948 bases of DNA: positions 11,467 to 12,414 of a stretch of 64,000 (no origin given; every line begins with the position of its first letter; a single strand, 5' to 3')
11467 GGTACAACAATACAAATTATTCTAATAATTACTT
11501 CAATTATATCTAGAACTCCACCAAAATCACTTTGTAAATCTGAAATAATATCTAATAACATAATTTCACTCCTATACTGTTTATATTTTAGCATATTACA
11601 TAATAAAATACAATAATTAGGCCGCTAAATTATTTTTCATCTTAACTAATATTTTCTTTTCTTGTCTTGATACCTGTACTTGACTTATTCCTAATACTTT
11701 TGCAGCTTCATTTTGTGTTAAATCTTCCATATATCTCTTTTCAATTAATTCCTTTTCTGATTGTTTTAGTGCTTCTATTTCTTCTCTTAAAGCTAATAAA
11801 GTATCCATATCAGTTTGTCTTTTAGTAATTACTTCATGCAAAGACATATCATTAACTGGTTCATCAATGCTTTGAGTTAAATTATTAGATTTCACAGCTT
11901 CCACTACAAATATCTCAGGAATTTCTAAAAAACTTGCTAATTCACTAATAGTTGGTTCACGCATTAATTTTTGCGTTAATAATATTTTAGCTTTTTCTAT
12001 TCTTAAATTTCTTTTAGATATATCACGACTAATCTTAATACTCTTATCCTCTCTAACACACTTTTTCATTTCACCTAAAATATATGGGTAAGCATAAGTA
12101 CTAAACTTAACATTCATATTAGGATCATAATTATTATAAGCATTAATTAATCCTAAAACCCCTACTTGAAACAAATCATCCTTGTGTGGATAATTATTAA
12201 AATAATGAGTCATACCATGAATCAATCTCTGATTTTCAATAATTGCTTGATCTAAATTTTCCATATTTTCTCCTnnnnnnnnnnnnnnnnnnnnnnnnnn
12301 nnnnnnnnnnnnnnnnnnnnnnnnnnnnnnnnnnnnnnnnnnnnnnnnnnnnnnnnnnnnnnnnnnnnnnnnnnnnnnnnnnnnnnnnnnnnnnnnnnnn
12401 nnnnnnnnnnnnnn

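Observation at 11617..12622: spoIIAA-sigF module lacking the anti-sigma kinase SpoIIAB, with an N-terminally short sigma factor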

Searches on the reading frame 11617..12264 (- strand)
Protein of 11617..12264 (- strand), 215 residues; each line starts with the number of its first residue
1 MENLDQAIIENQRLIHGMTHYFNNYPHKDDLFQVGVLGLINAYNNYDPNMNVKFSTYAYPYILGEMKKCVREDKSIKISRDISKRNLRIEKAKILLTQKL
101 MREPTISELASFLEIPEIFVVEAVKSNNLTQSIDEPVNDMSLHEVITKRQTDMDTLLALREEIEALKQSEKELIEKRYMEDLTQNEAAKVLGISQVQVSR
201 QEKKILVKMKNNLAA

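Call 3: search_protein_families(library=ncbifam, proteins=[window:11617-12264:-], max_evalue=0.01)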
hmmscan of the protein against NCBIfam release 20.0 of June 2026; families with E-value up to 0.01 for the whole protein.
window:11617-12264:- (215 aa): 56 families (the best 25 are shown)
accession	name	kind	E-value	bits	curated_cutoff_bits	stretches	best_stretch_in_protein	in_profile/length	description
TIGR02885.1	spore_sigF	equivalog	1.2e-51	175.8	321.45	1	3-213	12-231/231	RNA polymerase sporulation sigma factor SigF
NF004052.0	PRK05572.1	subfamily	2e-51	175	311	1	3-214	33-251/252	SigF/SigG family RNA polymerase sporulation sigma factor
TIGR02980.1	SigBFG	subfamily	2.1e-50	171.5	234.35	1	5-213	6-226/227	SigB/SigF/SigG family RNA polymerase sigma factor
NF006071.0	PRK08215.1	equivalog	3.8e-41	141.4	372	1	6-213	41-257/258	RNA polymerase sporulation sigma factor SigG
TIGR02850.1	spore_sigG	equivalog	2.3e-37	128.8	457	1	5-211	37-252/254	RNA polymerase sporulation sigma factor SigG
NF005644.0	PRK07408.1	subfamily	7.2e-32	111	261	1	14-213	39-253/258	RNA polymerase sigma factor SigF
NF005514.0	PRK07122.1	subfamily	4.3e-31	108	372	1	26-213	65-263/264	RNA polymerase sigma factor SigF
TIGR02941.1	Sigma_B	equivalog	1.6e-30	106.4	315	1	6-212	33-252/255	RNA polymerase sigma factor SigB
TIGR02479.1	FliA_WhiG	subfamily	3.4e-26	92.4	189.6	1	25-213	23-223/224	FliA/WhiG family RNA polymerase sigma factor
TIGR02937.1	sigma70-ECF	superfamily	1e-25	90.3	42.9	1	4-213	3-165/165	sigma-70 family RNA polymerase sigma factor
NF005809.0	PRK07670.1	equivalog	3.8e-20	72.4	326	1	27-213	52-250/255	FliA/WhiG family RNA polymerase sigma factor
TIGR02997.1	Sig70-cyanoRpoD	subfamily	8e-20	71.3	384.5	1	21-209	94-297/298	RNA polymerase sigma factor, RpoD/SigA family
NF005413.0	PRK06986.1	subfamily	2.9e-19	69.9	201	1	28-214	43-237/241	RNA polymerase sigma factor FliA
NF004471.0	PRK05803.1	subfamily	1.5e-18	66.9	252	2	8-77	56-126/235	RNA polymerase sporulation sigma factor SigK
NF004935.0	PRK06288.1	equivalog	3.3e-18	66.3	343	1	28-214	63-263/270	RNA polymerase sigma factor WhiG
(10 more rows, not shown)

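Call 4: search_protein_families(library=pfam, proteins=[window:11617-12264:-], max_evalue=0.01)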
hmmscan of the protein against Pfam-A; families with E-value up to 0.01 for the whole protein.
window:11617-12264:- (215 aa): 6 families
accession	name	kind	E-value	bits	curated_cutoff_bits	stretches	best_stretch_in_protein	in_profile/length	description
PF04545.22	Sigma70_r4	-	8.6e-11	41.6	24.1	1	164-210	3-49/50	Sigma-70, region 4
PF04542.20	Sigma70_r2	-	4.8e-10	39.5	24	1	11-72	5-67/71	Sigma-70 region 2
PF04539.22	Sigma70_r3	-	1.6e-07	31.8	25.3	1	88-139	5-56/78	Sigma-70 region 3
PF08281.18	Sigma70_r4_2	-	1.2e-05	25.3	25.7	1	157-198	2-43/54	Sigma-70, region 4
PF07638.17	Sigma70_ECF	-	2.7e-05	24.6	21.1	1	148-212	115-182/185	ECF sigma factor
PF01381.28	HTH_3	-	0.0017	18.8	23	1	180-200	8-28/55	Helix-turn-helix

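Call 8: find_encoding_contigs(protein=window:11617-12264:-, flank=10000, max_places=6)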
Protein window:11617-12264:- (215 aa): 1 contig read that carries it; 1 place shown.
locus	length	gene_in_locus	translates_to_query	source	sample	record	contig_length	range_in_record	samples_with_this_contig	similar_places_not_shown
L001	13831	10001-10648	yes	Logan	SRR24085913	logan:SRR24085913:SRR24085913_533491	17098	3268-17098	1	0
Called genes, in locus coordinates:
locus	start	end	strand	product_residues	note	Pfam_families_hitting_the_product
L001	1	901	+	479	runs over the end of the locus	PF03606:DcuC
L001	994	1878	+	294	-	PF20990:DUF2207_C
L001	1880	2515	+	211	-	PF01863:YgjP-like, PF10263:SprT-like (weak)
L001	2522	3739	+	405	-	PF24568:CC_PcsB, PF01551:Peptidase_M23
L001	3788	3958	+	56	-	PF10957:Spore_Cse60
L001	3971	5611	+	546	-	PF01943:Polysacc_synt, PF03023:MurJ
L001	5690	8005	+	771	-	PF02861:Clp_N, PF23569:NBD_SMAX1, PF00004:AAA, PF17871:AAA_lid_9, PF00004:AAA, PF07724:AAA_2, PF07728:AAA_5, PF10431:ClpB_D2-small, +8 more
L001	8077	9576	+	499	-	-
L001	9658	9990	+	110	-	PF01740:STAS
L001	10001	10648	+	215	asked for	PF04542:Sigma70_r2, PF04539:Sigma70_r3, PF08281:Sigma70_r4_2 (weak), PF04545:Sigma70_r4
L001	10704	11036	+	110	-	-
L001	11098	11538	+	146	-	PF03862:SpoVAC_SpoVAEB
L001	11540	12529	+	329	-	PF07451:SpoVAD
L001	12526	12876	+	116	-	PF03862:SpoVAC_SpoVAEB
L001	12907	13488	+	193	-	PF09419:PGP_phosphatase (weak), PF13419:HAD_2 (faint), PF00702:Hydrolase, PF13242:Hydrolase_like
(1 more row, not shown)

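Call 9: find_homologous_proteins(query=window:11617-12264:-, max_evalue=1e-10)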
Query window:11617-12264:- (215 aa): 7749 proteins with E <= 1e-10 among 8000 candidates; the best 120 are listed.
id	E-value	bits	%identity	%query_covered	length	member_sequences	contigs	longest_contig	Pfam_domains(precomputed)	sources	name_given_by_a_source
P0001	1.1e-131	454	100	100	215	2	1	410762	PF04545.23,PF04542.21,PF08281.19,PF04539.23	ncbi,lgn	ncbi:MAG: sigma-70 family RNA polymerase sigma factor [Ignavibacteriales bacterium]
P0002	2.5e-120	417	90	100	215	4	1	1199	PF07638.18,PF04545.23,PF04542.21,PF08281.19,PF04539.23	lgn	-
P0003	7.5e-100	350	76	99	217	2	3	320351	PF04545.23,PF04542.21,PF04539.23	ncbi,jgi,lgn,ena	-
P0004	3.0e-97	342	75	100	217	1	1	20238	PF04545.23,PF04542.21,PF08281.19,PF04539.23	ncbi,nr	ncbi:MAG: sigma-70 family RNA polymerase sigma factor [Bacilli bacterium]|nr:sigma-70 family RNA pol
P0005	7.0e-77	275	61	99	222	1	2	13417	PF04545.23,PF04542.21,PF04539.23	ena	-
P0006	2.2e-76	274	59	99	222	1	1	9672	PF04545.23,PF04542.21,PF04539.23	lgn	-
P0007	3.8e-76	273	60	100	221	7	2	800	PF04545.23,PF04542.21,PF08281.19,PF04539.23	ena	-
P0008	5.6e-76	273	59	100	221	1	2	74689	PF04545.23,PF04542.21,PF08281.19,PF04539.23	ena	-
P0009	1.1e-75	272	59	100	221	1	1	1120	PF04545.23,PF04542.21,PF08281.19,PF04539.23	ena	-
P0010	1.1e-75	272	59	100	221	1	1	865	PF04545.23,PF04542.21,PF08281.19,PF04539.23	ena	-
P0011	1.4e-75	271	57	99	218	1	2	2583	PF04545.23,PF04542.21,PF04539.23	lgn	-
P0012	1.5e-75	271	59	100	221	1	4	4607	PF04545.23,PF04542.21,PF08281.19,PF04539.23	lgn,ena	-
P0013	1.8e-75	271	61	100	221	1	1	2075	PF04545.23,PF04542.21,PF08281.19,PF04539.23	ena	-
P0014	2.7e-75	270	58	100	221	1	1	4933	PF04545.23,PF04542.21,PF04539.23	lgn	-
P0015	4.5e-75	270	62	98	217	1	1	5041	PF04545.23,PF04542.21,PF04539.23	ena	-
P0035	7.2e-74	266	60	95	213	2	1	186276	PF04545.23,PF04542.21,PF04539.23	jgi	jgi:RNA polymerase sporulation-specific sigma factor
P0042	1.5e-73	265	59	100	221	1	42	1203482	PF04545.23,PF04542.21,PF04539.23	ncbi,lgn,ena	ncbi:MAG: sigma-70 family RNA polymerase sigma factor [Bacilli bacterium]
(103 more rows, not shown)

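Call 10: find_encoding_contigs(protein=P0042, flank=6000, max_places=2)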
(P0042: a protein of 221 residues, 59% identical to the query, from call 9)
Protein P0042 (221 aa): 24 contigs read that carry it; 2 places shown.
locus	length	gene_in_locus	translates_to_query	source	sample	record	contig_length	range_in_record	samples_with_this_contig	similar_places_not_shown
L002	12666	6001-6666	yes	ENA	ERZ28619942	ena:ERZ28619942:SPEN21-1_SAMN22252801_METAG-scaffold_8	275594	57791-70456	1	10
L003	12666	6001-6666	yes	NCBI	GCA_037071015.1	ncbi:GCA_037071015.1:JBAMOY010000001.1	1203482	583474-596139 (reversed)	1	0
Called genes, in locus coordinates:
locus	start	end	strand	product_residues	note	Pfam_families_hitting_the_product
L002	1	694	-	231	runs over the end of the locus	PF04542:Sigma70_r2, PF04545:Sigma70_r4, PF01381:HTH_3 (faint)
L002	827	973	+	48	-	-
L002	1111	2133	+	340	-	-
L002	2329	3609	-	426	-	-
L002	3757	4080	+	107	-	PF03551:PadR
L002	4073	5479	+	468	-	PF22564:HAAS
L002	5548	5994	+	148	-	PF01740:STAS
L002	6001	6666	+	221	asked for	PF04542:Sigma70_r2, PF04539:Sigma70_r3 (weak), PF04545:Sigma70_r4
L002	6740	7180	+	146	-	PF03862:SpoVAC_SpoVAEB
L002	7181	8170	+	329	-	PF07451:SpoVAD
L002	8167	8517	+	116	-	PF03862:SpoVAC_SpoVAEB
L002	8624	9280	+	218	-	-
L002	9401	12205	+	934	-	PF00005:ABC_tran (faint), PF02463:SMC_N (faint), PF03193:RsgA_GTPase (faint), PF13555:AAA_29 (faint), PF20703:nSTAND1 (faint), PF17760:UvrA_inter, PF17755:UvrA_DNA-bind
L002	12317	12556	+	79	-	-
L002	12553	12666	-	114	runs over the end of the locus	PF02643:DUF192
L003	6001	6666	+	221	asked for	PF04542:Sigma70_r2, PF04539:Sigma70_r3 (weak), PF04545:Sigma70_r4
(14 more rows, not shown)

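Call 11: find_encoding_contigs(protein=P0003, flank=6000, max_places=2)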
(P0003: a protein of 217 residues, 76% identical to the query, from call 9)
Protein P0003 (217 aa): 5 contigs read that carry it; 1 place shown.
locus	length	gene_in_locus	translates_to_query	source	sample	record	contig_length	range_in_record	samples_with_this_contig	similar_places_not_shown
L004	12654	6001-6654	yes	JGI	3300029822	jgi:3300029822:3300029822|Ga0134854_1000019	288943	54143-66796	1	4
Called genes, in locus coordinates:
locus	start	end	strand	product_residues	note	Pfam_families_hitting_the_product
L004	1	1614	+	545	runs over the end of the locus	PF01943:Polysacc_synt, PF03023:MurJ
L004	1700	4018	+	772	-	PF02861:Clp_N, PF23569:NBD_SMAX1, PF00004:AAA, PF17871:AAA_lid_9, PF00004:AAA, PF07724:AAA_2, PF07728:AAA_5, PF10431:ClpB_D2-small, +12 more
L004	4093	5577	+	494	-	-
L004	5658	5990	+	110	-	PF01740:STAS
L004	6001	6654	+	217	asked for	PF04542:Sigma70_r2, PF04539:Sigma70_r3 (weak), PF04545:Sigma70_r4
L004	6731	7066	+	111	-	-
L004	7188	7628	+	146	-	PF03862:SpoVAC_SpoVAEB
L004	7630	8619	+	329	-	PF07451:SpoVAD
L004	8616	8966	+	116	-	PF03862:SpoVAC_SpoVAEB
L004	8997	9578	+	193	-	PF09419:PGP_phosphatase (weak), PF08282:Hydrolase_3 (faint), PF00702:Hydrolase, PF13419:HAD_2 (weak), PF13242:Hydrolase_like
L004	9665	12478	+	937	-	PF00005:ABC_tran (faint), PF02463:SMC_N (faint), PF03193:RsgA_GTPase (faint), PF13555:AAA_29 (faint), PF20703:nSTAND1 (faint), PF17760:UvrA_inter, PF17755:UvrA_DNA-bind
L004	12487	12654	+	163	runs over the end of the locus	-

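Call 12: find_encoding_contigs(protein=P0035, flank=6000, max_places=2)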
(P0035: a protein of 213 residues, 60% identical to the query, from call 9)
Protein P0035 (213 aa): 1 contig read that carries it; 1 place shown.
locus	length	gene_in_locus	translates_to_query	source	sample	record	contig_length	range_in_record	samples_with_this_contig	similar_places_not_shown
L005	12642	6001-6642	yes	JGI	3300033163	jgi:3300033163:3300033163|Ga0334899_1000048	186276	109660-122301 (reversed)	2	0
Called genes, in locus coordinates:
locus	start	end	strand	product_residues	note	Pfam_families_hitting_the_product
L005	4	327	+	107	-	PF03551:PadR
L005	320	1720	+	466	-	PF22564:HAAS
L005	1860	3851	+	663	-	PF07963:N_methyl, PF13540:RCC1_2 (faint), PF25390:WD40_RLD, PF00415:RCC1, PF25390:WD40_RLD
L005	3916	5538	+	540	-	-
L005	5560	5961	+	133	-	PF01740:STAS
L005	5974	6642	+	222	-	PF04542:Sigma70_r2, PF04539:Sigma70_r3, PF04545:Sigma70_r4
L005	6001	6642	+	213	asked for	PF04542:Sigma70_r2, PF04539:Sigma70_r3, PF04545:Sigma70_r4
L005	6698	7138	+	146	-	PF03862:SpoVAC_SpoVAEB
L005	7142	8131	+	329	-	PF07451:SpoVAD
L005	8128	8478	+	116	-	PF03862:SpoVAC_SpoVAEB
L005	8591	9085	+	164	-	PF04542:Sigma70_r2, PF08281:Sigma70_r4_2, PF04545:Sigma70_r4 (weak)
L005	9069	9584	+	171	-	-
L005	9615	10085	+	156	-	-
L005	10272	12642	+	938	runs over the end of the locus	PF00005:ABC_tran (faint), PF02463:SMC_N (faint), PF03193:RsgA_GTPase (faint), PF13191:AAA_16 (faint), PF13555:AAA_29 (faint), PF20703:nSTAND1 (faint), PF17760:UvrA_inter, PF17755:UvrA_DNA-bind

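Call 14: find_related_loci(query=A1, collection=genome_contigs, flank=5000)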
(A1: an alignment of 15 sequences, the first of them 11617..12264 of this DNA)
Query A1 (215 aa) in genome_contigs; peptide patterns used: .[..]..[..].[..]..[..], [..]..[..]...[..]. (x = any residue, [..] = any of these).
438 stretches matched a pattern; 393 encode a relative of the query (tblastn E <= 1e-3); the best 80 are kept; 80 distinct loci.
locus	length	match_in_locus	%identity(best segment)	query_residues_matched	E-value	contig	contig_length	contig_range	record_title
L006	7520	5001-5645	90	1-215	3e-131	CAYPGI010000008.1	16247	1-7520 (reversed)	MAG TPA_asm: uncultured Muribaculaceae bacterium isolate SRP192927_co2_789 genome assembly, contig: NODE_5890_length_162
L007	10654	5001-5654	59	2-213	4e-84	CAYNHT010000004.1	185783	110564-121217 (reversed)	MAG TPA_asm: uncultured Muribaculaceae bacterium isolate SRP241341_co1_139 genome assembly, contig: NODE_66_length_18578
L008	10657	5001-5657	59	2-215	2e-83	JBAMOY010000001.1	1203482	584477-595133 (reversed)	MAG: Bacilli bacterium isolate contig_25558.circular contig_25558, whole genome shotgun sequence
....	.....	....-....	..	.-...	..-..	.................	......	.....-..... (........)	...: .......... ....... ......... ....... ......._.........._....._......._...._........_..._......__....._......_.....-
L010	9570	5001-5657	58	2-215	2e-82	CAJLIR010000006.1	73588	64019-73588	MAG TPA_asm: uncultured Bacillales bacterium isolate ERR1600721-bin.53 genome assembly, contig: NODE_341_length_73588_co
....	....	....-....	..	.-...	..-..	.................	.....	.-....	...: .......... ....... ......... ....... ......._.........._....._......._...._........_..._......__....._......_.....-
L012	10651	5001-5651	55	1-213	3e-81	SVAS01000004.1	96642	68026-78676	MAG: Bacillota bacterium isolate SIG208 NODE_5446_length_96642_cov_13.996850, whole genome shotgun sequence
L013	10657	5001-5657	57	2-215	4e-81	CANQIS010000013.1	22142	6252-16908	MAG: uncultured Bacilli bacterium isolate Lapin-027__bin63 genome assembly, contig: Lapin-027__NODE_2080_length_22142_co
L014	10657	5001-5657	59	1-213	7e-80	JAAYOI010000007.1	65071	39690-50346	MAG: Mollicutes bacterium isolate AS21ysBPME_343 12125_AS21, whole genome shotgun sequence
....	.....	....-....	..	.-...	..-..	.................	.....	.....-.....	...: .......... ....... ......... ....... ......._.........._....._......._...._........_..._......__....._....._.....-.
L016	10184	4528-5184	55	1-215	5e-79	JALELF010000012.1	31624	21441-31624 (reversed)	MAG: Bacillota bacterium isolate SUG106 k141_10242864, whole genome shotgun sequence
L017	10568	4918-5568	56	4-215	2e-78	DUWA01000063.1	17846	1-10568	MAG TPA_asm: Mycoplasmatota bacterium isolate AS08sgBPME_99 92112_AS08, whole genome shotgun sequence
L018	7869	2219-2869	57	4-215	1e-78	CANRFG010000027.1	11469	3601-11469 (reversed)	MAG: uncultured Bacilli bacterium isolate Lapin-023__bin93 genome assembly, contig: Lapin-023__NODE_7359_length_11469_co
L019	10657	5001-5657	60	2-215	1e-78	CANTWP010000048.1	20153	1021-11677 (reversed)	MAG: uncultured Bacilli bacterium isolate dsm_us_coassembly__bin58 genome assembly, contig: dsm_us_coassembly__k59_47205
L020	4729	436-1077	57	8-215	3e-78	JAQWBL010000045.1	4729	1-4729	MAG: Bacilli bacterium isolate STF2_219 NODE_68521_length_4729_cov_5.047371_Sandtown_F2, whole genome shotgun sequence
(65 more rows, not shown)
